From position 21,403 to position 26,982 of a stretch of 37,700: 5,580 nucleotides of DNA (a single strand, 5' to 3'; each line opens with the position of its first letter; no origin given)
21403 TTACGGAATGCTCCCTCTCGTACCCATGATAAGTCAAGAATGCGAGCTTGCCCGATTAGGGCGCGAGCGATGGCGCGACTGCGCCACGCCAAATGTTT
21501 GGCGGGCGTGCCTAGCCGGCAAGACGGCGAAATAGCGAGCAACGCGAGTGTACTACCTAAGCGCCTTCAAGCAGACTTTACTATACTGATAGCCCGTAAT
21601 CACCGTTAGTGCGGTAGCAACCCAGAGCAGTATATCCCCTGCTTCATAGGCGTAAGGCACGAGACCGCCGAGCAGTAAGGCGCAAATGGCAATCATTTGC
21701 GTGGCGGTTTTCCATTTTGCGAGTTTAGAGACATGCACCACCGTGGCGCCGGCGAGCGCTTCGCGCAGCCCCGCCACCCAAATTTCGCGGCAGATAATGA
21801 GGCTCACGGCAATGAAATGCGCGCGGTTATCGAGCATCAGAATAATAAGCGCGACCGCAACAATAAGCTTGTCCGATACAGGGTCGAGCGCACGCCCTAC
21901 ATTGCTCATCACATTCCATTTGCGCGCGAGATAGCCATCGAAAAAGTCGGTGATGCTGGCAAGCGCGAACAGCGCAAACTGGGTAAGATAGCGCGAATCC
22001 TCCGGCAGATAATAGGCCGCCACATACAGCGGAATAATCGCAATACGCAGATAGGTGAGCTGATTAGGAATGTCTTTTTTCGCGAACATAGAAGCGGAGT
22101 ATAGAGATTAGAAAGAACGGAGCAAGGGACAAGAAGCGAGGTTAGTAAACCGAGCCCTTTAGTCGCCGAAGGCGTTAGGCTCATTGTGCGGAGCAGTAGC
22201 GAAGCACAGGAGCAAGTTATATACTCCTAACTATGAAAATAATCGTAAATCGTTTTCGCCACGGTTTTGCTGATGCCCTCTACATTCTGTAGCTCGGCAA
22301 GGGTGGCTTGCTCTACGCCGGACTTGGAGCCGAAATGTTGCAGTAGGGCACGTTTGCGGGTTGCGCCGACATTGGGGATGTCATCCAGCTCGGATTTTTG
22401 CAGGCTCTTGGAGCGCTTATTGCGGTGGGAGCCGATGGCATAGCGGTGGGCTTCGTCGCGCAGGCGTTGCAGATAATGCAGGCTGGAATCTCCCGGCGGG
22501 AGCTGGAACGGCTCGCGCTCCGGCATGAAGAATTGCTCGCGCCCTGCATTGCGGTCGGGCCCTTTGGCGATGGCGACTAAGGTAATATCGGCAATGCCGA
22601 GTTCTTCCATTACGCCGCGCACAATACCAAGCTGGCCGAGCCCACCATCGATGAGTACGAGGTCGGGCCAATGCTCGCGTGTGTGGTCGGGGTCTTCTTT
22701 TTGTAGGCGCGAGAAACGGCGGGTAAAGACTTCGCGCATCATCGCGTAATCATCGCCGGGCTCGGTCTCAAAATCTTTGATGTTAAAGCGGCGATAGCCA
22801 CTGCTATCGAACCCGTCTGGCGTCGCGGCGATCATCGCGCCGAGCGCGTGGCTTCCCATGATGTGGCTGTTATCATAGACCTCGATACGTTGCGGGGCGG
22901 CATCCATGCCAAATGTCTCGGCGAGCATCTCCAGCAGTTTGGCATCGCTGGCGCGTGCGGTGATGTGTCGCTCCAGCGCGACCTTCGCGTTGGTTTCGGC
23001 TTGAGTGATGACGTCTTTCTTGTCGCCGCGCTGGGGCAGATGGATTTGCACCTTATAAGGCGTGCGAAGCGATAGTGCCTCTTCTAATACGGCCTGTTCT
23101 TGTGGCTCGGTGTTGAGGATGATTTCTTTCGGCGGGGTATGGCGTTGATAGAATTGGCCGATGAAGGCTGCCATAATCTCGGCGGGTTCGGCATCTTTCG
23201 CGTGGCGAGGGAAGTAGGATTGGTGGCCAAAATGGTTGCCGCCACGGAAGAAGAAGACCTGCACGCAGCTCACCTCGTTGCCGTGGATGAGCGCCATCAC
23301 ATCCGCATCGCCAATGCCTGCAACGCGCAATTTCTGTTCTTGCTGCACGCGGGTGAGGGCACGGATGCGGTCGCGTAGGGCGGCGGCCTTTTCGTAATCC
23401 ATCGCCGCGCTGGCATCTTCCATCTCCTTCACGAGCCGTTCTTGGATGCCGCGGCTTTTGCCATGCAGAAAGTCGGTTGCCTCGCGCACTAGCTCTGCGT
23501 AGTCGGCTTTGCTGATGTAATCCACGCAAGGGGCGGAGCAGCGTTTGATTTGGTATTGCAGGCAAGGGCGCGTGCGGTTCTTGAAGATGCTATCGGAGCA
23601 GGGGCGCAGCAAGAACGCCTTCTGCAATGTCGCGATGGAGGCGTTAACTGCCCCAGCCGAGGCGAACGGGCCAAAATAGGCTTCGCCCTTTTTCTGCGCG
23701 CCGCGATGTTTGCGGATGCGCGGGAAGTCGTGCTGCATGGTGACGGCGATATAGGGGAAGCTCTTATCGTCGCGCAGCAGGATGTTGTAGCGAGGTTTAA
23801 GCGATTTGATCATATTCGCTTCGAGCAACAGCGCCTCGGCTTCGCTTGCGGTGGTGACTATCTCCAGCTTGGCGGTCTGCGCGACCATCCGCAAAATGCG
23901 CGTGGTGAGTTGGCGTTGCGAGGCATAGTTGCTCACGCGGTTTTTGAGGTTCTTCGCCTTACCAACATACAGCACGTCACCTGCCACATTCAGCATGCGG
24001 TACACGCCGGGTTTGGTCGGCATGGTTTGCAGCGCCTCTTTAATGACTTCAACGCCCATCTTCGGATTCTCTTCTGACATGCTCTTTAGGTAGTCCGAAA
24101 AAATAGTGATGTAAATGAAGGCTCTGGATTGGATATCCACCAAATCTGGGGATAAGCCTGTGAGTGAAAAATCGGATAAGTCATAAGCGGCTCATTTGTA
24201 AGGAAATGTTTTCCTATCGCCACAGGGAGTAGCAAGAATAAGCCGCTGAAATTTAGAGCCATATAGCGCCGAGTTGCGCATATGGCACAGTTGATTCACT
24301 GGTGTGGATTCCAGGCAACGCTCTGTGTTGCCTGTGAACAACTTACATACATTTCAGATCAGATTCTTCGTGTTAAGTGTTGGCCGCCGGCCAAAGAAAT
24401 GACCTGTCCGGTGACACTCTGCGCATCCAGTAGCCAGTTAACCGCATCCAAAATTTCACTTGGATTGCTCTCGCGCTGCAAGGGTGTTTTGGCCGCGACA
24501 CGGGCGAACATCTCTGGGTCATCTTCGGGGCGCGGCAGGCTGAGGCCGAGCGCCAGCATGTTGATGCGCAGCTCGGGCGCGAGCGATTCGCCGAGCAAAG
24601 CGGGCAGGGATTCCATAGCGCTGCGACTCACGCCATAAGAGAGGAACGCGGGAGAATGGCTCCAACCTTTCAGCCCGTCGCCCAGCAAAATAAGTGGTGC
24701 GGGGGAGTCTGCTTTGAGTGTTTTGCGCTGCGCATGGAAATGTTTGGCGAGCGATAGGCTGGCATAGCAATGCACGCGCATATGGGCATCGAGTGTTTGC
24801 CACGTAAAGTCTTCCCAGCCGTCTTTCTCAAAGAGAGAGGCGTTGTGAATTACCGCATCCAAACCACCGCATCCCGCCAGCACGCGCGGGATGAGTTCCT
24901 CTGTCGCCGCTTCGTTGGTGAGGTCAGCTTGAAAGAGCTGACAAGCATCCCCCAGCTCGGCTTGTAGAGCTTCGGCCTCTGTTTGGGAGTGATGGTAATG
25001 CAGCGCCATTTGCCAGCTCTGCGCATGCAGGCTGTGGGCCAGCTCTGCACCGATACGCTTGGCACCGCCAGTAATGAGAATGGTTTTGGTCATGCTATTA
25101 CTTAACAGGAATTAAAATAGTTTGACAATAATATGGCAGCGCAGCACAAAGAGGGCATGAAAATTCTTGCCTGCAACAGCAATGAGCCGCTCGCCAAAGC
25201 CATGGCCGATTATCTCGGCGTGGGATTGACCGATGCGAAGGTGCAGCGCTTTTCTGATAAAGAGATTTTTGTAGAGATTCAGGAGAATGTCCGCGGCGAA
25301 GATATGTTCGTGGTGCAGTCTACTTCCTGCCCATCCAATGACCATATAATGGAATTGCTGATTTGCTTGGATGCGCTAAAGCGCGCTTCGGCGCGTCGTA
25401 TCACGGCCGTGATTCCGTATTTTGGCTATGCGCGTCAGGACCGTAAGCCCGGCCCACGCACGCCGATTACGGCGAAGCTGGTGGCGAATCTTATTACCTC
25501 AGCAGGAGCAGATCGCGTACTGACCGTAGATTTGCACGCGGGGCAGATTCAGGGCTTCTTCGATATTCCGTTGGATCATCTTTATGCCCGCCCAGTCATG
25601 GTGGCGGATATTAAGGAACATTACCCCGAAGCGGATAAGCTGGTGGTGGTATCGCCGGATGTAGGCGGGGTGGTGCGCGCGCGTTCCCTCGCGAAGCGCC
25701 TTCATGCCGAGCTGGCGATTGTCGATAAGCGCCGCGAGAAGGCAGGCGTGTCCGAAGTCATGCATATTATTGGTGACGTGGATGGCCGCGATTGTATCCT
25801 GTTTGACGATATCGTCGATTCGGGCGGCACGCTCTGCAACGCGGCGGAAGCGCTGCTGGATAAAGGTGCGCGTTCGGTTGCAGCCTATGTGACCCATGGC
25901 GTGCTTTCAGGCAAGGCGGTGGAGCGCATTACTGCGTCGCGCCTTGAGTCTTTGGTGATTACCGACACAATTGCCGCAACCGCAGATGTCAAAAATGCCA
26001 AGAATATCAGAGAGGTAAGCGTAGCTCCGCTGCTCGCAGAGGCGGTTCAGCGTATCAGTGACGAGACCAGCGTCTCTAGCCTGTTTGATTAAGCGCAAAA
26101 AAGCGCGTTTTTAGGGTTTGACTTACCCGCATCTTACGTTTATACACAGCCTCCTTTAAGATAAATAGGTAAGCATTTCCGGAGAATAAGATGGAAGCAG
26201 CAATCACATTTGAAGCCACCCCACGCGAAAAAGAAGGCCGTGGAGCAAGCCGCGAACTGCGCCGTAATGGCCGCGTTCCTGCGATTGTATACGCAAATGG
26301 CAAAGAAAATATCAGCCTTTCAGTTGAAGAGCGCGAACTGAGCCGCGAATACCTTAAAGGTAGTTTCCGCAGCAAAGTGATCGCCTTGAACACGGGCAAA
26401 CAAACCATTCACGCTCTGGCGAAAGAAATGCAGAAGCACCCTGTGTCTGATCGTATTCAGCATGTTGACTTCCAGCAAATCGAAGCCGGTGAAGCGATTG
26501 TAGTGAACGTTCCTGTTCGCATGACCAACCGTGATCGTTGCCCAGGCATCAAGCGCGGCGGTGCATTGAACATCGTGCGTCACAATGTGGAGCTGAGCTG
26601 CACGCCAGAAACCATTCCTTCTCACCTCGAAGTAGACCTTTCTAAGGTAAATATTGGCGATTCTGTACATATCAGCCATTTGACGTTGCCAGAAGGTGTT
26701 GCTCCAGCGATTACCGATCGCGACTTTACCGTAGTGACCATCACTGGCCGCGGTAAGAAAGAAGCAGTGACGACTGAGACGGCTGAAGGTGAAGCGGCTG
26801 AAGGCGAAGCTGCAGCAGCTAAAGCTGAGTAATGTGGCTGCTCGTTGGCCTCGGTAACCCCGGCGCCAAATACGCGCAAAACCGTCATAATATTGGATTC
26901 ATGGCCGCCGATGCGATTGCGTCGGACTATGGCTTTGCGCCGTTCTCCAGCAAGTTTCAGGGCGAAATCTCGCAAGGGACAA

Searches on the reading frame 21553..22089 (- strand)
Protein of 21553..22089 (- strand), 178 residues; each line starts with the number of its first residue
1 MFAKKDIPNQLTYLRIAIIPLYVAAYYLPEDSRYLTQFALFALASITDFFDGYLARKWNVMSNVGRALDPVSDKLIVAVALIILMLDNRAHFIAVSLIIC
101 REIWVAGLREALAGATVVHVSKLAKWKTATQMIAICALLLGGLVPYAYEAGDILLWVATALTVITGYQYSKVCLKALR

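Call 76: search_protein_families(library=pfam, proteins=[window:21553-22089:-], max_evalue=0.00001)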
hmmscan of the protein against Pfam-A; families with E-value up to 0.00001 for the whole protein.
window:21553-22089:- (178 aa): 1 family
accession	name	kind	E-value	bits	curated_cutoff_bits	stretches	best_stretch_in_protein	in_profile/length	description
PF01066.26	CDP-OH_P_transf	-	2.8e-36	125.6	22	1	7-164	3-152/152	CDP-alcohol phosphatidyltransferase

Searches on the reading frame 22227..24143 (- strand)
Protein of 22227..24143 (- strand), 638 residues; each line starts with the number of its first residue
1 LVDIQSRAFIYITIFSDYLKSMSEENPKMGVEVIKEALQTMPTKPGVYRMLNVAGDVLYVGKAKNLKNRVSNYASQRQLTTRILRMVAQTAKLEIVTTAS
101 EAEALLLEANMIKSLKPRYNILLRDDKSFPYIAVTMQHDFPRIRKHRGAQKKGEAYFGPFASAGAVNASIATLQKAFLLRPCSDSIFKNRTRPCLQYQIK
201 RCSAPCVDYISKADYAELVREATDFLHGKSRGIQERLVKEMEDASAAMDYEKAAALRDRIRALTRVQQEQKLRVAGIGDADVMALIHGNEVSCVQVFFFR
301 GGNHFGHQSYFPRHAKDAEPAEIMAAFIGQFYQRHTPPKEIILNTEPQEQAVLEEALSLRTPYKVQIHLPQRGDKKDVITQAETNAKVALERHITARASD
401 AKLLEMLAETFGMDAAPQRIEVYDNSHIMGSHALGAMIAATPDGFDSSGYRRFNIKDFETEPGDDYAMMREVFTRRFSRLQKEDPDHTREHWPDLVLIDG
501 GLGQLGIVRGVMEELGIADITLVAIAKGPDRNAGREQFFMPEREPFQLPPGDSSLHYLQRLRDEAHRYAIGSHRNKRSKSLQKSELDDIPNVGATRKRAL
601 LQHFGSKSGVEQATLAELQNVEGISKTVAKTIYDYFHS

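Call 76: search_protein_families(library=pfam, proteins=[window:22227-24143:-], max_evalue=0.00001)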
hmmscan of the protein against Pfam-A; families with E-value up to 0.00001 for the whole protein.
window:22227-24143:- (638 aa): 6 families
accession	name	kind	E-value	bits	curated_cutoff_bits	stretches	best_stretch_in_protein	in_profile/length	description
PF08459.17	UvrC_RNaseH_dom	-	2.7e-51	174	22.3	1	409-570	2-159/159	UvrC RNAse H endonuclease domain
PF22920.2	UvrC_RNaseH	-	2.6e-38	131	24.3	1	279-393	1-116/116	UvrC Ribonuclease H-like domain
PF01541.30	GIY-YIG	-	5.3e-10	39.9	22.6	1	45-120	2-78/78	GIY-YIG catalytic domain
PF02151.25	UVR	-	7.5e-10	38.7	21.5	1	235-263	5-33/36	UvrB/uvrC motif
PF12826.13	HHH_2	-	3.3e-09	37.2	27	1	589-637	8-56/64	Helix-hairpin-helix motif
PF14520.12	HHH_5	-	2.3e-07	31.6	27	0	584-634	2-53/57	Helix-hairpin-helix domain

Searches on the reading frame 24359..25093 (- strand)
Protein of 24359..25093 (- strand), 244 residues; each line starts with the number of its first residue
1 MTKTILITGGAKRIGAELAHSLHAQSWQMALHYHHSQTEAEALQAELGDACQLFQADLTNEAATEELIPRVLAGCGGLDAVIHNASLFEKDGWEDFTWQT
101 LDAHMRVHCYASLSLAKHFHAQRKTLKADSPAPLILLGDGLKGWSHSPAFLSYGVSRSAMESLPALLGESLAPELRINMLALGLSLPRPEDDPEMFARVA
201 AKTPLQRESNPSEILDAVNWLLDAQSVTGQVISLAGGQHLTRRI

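Call 76: search_protein_families(library=pfam, proteins=[window:24359-25093:-], max_evalue=0.00001)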
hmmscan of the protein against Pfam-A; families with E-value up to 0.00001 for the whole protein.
window:24359-25093:- (244 aa): 3 families
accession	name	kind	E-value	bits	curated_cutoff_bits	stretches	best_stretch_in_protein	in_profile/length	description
PF13561.12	adh_short_C2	-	1.2e-23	84.4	27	1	12-239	6-236/236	Enoyl-(Acyl carrier protein) reductase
PF00106.31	adh_short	-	2.5e-16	60.2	26.6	1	3-184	1-181/195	short chain dehydrogenase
PF08659.16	KR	-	4e-07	30.6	22.6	1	4-121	2-125/180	KR domain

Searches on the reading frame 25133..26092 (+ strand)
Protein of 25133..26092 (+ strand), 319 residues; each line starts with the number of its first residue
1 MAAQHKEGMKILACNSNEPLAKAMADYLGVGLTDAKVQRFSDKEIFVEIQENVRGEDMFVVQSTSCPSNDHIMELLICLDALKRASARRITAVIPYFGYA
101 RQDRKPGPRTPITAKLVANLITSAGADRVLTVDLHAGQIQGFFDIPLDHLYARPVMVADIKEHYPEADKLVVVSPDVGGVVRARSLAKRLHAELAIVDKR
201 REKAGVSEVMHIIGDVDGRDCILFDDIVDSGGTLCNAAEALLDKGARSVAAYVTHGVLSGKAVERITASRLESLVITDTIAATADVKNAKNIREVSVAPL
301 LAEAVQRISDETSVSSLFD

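Call 77: search_protein_families(library=pfam, proteins=[window:25133-26092:+], max_evalue=0.00001)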
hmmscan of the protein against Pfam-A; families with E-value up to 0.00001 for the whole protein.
window:25133-26092:+ (319 aa): 3 families
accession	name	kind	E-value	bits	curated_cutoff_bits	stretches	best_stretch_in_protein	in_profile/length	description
PF13793.12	Pribosyltran_N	-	7.7e-52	174.5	25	1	9-125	1-117/117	N-terminal domain of ribose phosphate pyrophosphokinase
PF14572.12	Pribosyl_synth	-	1.7e-25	90.5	27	1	210-318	75-183/184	Phosphoribosyl synthetase-associated domain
PF00156.33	Pribosyltran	-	4e-22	78.7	26.3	1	168-286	29-153/158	Phosphoribosyl transferase domain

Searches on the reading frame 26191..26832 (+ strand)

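Call 77: search_protein_families(library=pfam, proteins=[window:26191-26832:+], max_evalue=0.00001)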
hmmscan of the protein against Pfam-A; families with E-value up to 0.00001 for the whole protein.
window:26191-26832:+ (213 aa): 2 families
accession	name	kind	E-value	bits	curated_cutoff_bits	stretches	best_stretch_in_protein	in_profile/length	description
PF14693.11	Ribosomal_TL5_C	-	2.3e-26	92.4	27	1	103-185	2-81/84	Ribosomal protein TL5, C-terminal domain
PF01386.24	Ribosomal_L25p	-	3.6e-24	85.5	23.6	1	8-94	2-82/82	Ribosomal L25p family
